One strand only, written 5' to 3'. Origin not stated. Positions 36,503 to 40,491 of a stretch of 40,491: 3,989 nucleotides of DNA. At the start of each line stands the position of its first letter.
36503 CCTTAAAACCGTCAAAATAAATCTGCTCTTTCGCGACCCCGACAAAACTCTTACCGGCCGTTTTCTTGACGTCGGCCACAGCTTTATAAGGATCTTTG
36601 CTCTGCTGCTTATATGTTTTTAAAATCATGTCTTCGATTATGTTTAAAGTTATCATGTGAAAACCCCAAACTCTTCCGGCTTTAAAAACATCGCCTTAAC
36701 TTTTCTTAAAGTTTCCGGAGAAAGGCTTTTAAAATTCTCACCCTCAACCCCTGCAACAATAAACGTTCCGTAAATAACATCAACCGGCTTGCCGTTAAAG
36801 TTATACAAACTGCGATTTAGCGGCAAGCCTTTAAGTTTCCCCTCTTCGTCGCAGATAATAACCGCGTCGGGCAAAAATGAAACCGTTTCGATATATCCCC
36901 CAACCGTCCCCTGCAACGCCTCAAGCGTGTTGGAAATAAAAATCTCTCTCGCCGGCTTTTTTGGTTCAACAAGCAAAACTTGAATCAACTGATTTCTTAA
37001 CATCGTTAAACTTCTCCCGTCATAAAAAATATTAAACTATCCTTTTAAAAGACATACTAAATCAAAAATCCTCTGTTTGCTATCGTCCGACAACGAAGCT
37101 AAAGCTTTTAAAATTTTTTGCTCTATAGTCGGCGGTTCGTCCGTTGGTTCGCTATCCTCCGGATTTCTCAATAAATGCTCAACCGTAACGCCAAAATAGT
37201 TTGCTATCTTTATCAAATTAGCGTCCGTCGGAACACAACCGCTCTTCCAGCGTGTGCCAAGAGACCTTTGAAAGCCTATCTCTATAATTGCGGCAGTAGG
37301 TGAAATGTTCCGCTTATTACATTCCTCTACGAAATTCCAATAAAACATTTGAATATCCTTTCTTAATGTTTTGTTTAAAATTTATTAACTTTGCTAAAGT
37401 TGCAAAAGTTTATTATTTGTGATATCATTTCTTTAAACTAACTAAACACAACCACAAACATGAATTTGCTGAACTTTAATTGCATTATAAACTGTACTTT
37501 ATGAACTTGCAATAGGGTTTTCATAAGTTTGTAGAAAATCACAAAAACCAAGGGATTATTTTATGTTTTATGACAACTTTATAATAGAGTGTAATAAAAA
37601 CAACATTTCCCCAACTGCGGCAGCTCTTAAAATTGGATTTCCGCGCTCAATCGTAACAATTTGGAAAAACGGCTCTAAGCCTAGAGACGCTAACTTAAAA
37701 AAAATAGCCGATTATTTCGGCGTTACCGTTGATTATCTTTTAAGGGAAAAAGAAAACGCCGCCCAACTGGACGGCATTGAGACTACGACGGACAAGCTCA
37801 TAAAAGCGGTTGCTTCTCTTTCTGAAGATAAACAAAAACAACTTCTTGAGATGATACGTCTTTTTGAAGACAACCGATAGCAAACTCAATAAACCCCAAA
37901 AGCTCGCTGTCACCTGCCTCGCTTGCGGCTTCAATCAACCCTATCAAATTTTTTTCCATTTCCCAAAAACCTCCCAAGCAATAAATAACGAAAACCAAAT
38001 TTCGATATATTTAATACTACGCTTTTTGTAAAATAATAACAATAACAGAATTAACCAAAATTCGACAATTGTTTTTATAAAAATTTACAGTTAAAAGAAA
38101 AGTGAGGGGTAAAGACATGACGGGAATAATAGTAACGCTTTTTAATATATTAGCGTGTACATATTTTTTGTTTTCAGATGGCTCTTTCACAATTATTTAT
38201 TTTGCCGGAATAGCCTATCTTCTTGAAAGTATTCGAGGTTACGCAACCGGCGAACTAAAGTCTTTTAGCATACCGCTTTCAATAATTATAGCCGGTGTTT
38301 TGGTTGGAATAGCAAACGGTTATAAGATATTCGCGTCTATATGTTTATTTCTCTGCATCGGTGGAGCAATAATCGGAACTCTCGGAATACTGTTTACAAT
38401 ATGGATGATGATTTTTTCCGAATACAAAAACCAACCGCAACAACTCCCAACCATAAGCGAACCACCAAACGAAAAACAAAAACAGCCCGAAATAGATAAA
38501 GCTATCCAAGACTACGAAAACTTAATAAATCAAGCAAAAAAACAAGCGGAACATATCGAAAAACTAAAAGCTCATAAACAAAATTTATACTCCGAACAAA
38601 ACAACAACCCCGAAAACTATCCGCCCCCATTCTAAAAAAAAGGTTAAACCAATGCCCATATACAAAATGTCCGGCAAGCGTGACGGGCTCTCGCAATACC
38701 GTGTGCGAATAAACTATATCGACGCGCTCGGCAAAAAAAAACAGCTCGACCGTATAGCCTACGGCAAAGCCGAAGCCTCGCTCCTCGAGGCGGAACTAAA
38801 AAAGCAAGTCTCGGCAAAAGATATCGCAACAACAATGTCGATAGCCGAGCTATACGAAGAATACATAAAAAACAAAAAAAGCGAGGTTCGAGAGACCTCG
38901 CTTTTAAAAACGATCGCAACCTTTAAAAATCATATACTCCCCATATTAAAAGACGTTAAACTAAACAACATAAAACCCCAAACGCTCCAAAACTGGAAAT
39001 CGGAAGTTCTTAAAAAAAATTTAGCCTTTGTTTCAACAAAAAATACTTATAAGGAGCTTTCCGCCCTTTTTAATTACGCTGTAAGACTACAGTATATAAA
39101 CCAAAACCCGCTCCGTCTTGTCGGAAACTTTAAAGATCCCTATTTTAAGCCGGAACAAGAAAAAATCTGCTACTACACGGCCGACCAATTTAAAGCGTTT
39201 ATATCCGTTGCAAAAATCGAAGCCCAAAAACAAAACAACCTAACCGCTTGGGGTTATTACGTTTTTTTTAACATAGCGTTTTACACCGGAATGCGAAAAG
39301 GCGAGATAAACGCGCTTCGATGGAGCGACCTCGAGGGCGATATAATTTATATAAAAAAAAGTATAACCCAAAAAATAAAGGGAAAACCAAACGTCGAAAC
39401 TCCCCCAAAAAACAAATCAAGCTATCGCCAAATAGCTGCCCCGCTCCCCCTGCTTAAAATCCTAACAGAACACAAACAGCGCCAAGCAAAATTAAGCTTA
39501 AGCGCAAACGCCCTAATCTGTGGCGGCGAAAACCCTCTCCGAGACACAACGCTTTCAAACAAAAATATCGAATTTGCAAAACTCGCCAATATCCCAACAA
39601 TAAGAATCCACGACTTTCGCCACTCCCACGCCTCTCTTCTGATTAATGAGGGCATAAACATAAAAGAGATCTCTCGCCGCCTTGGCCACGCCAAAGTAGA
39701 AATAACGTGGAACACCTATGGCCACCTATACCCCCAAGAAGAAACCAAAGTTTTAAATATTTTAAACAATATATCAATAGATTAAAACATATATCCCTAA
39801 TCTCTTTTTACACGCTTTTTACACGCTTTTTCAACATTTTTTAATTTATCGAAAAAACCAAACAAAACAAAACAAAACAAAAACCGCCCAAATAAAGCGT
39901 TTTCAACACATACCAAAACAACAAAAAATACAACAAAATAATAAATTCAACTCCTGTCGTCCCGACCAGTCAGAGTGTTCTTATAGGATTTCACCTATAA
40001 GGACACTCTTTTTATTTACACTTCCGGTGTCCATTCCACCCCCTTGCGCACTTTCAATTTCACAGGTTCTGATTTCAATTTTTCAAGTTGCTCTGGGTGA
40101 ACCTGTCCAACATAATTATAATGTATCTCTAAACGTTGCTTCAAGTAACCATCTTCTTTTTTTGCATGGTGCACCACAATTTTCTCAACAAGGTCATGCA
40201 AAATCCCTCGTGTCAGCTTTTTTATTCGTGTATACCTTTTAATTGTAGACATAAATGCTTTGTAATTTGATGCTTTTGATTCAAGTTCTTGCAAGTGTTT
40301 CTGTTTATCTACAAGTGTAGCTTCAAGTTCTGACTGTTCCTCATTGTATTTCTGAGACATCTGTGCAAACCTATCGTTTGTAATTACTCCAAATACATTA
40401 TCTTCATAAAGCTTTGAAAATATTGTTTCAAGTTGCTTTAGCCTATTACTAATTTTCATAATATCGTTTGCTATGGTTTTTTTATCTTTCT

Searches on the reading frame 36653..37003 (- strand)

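Call 45: search_protein_families(library=pfam, proteins=[window:36653-37003:-], max_evalue=0.01)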
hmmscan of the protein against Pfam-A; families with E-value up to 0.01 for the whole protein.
window:36653-37003:- (116 aa): 1 family
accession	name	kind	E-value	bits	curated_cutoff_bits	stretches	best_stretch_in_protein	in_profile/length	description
PF12957.13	DUF3846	-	5.4e-30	104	27.5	1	7-106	1-102/103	Domain of unknown function (DUF3846)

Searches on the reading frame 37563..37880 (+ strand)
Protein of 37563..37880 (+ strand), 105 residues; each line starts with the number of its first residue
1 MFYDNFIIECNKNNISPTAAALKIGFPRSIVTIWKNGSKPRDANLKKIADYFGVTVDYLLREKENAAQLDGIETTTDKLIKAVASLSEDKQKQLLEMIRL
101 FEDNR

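Call 45: search_protein_families(library=pfam, proteins=[window:37563-37880:+], max_evalue=0.01)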
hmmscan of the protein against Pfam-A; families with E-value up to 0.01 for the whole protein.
window:37563-37880:+ (105 aa): 3 families
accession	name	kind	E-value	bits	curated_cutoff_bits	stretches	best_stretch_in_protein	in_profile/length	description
PF01381.28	HTH_3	-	2.5e-07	31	23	1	11-59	6-55/55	Helix-turn-helix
PF13443.12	HTH_26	-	0.00082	20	22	1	10-57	6-55/63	Cro/C1-type HTH DNA-binding domain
PF05879.18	RHD3_GTPase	-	0.0039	17.1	42.4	1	21-81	142-203/245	Root hair defective 3 GTP-binding protein (RHD3) GTPase domain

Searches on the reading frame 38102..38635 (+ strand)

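Call 45: search_protein_families(library=pfam, proteins=[window:38102-38635:+], max_evalue=0.01)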
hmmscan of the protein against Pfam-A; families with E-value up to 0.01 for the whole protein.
window:38102-38635:+ (177 aa): 1 family
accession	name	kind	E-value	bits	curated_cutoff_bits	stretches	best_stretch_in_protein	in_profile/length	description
PF06785.16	UPF0242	-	0.0029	18.1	33.5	1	77-164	35-125/194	Uncharacterised protein family (UPF0242) N-terminus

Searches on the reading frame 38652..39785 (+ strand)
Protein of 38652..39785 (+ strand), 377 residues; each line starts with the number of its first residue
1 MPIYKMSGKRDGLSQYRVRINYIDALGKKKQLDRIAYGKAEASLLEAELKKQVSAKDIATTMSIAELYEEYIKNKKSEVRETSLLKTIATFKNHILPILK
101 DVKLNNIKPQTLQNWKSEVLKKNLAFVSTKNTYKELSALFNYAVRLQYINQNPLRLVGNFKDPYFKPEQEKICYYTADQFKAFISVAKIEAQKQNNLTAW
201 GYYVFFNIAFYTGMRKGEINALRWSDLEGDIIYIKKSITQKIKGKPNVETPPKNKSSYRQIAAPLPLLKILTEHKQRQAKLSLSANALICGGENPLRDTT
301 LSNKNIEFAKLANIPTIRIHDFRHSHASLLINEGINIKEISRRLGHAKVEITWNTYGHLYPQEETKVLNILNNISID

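Call 45: search_protein_families(library=pfam, proteins=[window:38652-39785:+], max_evalue=0.01)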
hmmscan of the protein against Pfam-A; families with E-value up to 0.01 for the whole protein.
window:38652-39785:+ (377 aa): 4 families
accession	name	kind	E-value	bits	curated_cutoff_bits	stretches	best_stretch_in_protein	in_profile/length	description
PF00589.27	Phage_integrase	-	3.3e-21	76.3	27.1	1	176-362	4-171/172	Phage integrase family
PF14659.12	Phage_int_SAM_3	-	3.3e-14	53.3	22.6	1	65-118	3-56/58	Phage integrase, N-terminal SAM-like domain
PF22022.2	Phage_int_M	-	2.7e-05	24.8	27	1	66-155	3-91/96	Phage integrase central domain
PF13102.12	Phage_int_SAM_5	-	4.1e-05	24.3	22.3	1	66-154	4-93/98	Phage integrase SAM-like domain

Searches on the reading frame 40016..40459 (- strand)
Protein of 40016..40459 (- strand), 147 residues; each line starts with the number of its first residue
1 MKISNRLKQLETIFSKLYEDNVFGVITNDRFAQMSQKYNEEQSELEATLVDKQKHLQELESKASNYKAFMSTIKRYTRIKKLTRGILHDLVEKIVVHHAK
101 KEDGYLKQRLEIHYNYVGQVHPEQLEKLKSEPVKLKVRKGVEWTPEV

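Call 45: search_protein_families(library=pfam, proteins=[window:40016-40459:-], max_evalue=0.01)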
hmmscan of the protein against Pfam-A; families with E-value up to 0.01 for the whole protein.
window:40016-40459:- (147 aa): 1 family
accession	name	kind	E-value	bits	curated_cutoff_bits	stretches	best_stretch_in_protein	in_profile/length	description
PF14287.11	DUF4368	-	1e-22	80.6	25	1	56-120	2-66/67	Domain of unknown function (DUF4368)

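Call 55: find_related_loci(query=window:40016-40459:-, collection=genome_contigs, flank=3000)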
Query window:40016-40459:- (147 aa) in genome_contigs; peptide patterns used: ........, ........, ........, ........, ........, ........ (x = any residue, [..] = any of these).
284 stretches matched a pattern; 15 encode a relative of the query (tblastn E <= 1e-3); 15 distinct loci.
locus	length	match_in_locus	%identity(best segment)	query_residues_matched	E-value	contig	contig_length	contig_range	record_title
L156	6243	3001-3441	100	1-147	3e-98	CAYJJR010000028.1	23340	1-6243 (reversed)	MAG TPA_asm: uncultured Oscillospiraceae bacterium isolate ERP123703_co1_309 genome assembly, contig: NODE_2233_length_2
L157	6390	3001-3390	91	18-147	9e-80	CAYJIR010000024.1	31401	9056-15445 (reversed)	MAG TPA_asm: uncultured Oscillospiraceae bacterium isolate ERP123703_co3_13 genome assembly, contig: NODE_1534_length_31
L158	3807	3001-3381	88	21-147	2e-76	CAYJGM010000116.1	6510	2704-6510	MAG TPA_asm: uncultured Bacteroides sp. isolate ERP123703_co3_154 genome assembly, contig: NODE_13944_length_6510_cov_5.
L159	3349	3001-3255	88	63-147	8e-50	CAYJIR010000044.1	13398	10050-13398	MAG TPA_asm: uncultured Oscillospiraceae bacterium isolate ERP123703_co3_13 genome assembly, contig: NODE_5639_length_13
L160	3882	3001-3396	39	6-137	5e-27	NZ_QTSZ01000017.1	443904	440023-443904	Ornithinibacillus gellani strain LJ137 NODE_1, whole genome shotgun sequence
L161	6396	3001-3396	39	6-137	1e-26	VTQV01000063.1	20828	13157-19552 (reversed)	Bacillus subtilis strain DE0224 NODE_63_length_20828_cov_47.642090, whole genome shotgun sequence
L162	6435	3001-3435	34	6-141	3e-24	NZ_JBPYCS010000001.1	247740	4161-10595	Virgibacillus sp. W0430 Scaffold1_1, whole genome shotgun sequence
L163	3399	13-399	34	6-134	3e-23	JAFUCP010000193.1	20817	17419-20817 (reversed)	MAG: Clostridia bacterium isolate RGIG4372 Roe_deer_Jejunum.Co__c309544, whole genome shotgun sequence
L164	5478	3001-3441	34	6-137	1e-22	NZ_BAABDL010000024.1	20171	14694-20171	Amphibacillus indicireducens strain JCM 17250 sequence024, whole genome shotgun sequence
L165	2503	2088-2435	36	6-120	6e-22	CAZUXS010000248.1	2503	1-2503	MAG TPA_asm: uncultured Lachnospiraceae bacterium isolate SRP222552_co1_206 genome assembly, contig: NODE_72502_length_2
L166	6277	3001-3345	36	2-116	7e-21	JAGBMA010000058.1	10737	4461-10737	MAG: Ruminiclostridium sp. isolate RGIG9238 Water_deer_Rumen-4__c70065, whole genome shotgun sequence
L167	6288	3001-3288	41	6-101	4e-19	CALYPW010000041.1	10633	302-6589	MAG: uncultured Dolosicoccus sp. isolate SRR11267046_bin.5_metawrap_v1.3.0_MAG genome assembly, contig: ERZ9515178_1125,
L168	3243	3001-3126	76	106-147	1e-18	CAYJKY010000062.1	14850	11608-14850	MAG TPA_asm: uncultured Oscillospiraceae bacterium isolate ERP123703_co3_287 genome assembly, contig: NODE_4892_length_1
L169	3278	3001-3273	40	6-96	2e-18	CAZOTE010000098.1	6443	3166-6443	MAG TPA_asm: uncultured Eubacteriaceae bacterium isolate SRP241341_co1_164 genome assembly, contig: NODE_11384_length_64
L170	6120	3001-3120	58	2-41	3e-11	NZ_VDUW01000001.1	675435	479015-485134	Cerasibacillus terrae strain CC-CFT480 contig01, whole genome shotgun sequence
